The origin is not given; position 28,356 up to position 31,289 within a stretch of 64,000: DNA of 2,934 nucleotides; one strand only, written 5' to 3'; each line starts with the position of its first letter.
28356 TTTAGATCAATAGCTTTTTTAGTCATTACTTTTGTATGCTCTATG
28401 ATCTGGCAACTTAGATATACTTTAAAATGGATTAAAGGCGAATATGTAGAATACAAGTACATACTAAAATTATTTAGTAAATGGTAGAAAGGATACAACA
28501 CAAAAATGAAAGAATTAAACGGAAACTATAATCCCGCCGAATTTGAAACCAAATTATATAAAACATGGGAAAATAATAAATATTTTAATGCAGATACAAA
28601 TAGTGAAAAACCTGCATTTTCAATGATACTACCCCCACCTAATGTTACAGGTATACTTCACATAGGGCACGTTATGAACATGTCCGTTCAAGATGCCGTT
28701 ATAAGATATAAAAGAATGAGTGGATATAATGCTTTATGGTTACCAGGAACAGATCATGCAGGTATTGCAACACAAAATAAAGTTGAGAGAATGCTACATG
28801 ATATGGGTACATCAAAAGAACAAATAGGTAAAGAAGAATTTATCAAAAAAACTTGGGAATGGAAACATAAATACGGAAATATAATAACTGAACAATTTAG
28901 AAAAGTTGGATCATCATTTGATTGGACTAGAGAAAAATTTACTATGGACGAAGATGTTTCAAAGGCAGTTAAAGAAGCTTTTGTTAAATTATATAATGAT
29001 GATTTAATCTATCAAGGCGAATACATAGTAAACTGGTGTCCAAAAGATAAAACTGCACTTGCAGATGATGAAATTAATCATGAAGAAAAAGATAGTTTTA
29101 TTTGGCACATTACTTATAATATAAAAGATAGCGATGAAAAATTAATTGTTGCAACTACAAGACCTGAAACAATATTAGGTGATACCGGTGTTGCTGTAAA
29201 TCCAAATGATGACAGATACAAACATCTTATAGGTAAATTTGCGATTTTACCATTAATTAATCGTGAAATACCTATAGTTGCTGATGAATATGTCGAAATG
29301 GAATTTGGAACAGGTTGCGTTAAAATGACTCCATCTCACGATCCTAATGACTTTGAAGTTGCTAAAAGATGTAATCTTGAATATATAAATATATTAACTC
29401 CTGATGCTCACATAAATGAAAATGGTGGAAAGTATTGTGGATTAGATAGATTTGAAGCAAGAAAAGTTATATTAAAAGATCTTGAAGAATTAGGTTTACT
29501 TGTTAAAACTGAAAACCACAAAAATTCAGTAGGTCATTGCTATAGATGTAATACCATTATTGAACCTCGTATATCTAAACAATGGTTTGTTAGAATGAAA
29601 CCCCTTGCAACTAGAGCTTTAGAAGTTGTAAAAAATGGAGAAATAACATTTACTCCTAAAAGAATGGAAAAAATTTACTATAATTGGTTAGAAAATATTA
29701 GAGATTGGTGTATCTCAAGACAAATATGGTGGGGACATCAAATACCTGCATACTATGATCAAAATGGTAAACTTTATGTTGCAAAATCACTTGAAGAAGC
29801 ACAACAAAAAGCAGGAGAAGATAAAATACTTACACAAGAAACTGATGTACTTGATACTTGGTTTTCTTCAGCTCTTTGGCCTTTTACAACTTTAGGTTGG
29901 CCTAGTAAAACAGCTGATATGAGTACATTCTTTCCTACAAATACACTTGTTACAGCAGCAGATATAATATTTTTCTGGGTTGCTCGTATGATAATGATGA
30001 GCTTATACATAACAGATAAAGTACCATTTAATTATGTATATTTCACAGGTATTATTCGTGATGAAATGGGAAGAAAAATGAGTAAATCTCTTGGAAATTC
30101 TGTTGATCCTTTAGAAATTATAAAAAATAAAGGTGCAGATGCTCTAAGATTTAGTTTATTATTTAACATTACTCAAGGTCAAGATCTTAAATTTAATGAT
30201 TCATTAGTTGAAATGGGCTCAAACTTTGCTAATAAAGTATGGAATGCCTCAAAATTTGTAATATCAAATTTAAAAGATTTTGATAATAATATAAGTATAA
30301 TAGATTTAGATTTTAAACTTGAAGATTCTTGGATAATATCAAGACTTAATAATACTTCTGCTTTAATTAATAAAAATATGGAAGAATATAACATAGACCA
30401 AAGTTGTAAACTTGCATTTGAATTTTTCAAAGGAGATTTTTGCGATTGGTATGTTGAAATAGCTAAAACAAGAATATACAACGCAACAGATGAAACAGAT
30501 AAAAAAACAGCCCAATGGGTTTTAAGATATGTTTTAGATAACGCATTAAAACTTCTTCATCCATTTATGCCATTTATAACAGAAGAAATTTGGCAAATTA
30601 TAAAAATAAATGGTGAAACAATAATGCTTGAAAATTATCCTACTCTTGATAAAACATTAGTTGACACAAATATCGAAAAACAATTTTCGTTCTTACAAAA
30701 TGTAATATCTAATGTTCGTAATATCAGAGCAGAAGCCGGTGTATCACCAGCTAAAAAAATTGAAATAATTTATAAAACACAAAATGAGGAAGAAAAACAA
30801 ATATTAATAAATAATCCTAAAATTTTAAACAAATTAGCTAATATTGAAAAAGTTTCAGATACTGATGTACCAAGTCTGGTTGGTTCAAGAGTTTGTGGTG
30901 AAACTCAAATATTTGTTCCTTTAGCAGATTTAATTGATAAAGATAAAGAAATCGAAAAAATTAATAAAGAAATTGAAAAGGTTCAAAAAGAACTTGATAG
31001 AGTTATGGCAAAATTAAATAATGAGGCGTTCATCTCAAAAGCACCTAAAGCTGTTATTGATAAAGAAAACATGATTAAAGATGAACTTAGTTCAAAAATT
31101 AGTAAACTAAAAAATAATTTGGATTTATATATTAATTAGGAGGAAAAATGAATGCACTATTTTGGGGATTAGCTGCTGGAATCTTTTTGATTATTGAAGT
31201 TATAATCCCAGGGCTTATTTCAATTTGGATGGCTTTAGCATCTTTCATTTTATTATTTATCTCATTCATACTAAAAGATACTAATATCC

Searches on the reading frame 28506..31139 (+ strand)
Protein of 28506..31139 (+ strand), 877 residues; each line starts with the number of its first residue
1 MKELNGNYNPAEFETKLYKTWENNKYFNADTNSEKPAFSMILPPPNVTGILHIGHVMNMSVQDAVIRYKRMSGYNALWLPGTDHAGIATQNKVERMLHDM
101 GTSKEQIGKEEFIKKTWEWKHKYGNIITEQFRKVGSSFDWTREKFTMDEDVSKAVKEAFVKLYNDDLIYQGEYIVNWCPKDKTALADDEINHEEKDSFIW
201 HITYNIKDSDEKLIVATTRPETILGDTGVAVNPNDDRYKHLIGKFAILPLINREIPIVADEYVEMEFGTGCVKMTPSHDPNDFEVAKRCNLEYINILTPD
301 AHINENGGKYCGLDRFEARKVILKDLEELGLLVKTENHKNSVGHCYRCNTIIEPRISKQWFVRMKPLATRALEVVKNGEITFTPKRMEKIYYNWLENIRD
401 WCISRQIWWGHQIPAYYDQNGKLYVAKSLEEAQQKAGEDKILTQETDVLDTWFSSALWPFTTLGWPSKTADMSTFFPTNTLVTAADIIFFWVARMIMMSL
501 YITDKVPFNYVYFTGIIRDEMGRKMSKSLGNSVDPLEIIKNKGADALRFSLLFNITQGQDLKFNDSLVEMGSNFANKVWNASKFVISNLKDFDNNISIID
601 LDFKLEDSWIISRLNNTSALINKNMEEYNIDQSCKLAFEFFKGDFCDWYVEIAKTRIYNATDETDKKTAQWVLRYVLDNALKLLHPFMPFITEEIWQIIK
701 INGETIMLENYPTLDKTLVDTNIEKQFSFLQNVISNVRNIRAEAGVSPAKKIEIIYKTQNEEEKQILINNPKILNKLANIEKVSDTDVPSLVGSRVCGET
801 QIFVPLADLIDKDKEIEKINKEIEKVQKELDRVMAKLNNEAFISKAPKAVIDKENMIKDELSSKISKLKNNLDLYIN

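Call 64: search_protein_families(library=pfam, proteins=[window:28506-31139:+], max_evalue=0.00001)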
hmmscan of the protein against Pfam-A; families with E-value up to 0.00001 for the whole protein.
window:28506-31139:+ (877 aa): 6 families
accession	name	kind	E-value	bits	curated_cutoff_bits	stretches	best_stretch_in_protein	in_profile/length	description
PF00133.28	tRNA-synt_1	-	2e-141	472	22.7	1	17-563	2-413/414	tRNA synthetases class I (I, L, M and V)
PF08264.19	Anticodon_1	-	6.3e-42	143.4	25.1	1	607-755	1-147/148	Anticodon-binding domain of tRNA ligase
PF09334.17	tRNA-synt_1g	-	4.4e-29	101.9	20.1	2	46-191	9-136/391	tRNA synthetases class I (M)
PF13603.12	tRNA-synt_1_2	-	2.5e-14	53.6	25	1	243-302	86-145/185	Leucyl-tRNA synthetase, editing domain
PF10458.14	Val_tRNA-synt_C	-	2.5e-13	50.5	25.9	1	812-872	2-62/66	Valyl tRNA synthetase tRNA binding arm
PF01406.26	tRNA-synt_1e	-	6.5e-07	29.4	27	0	486-569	216-297/301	tRNA synthetases class I (C) catalytic domain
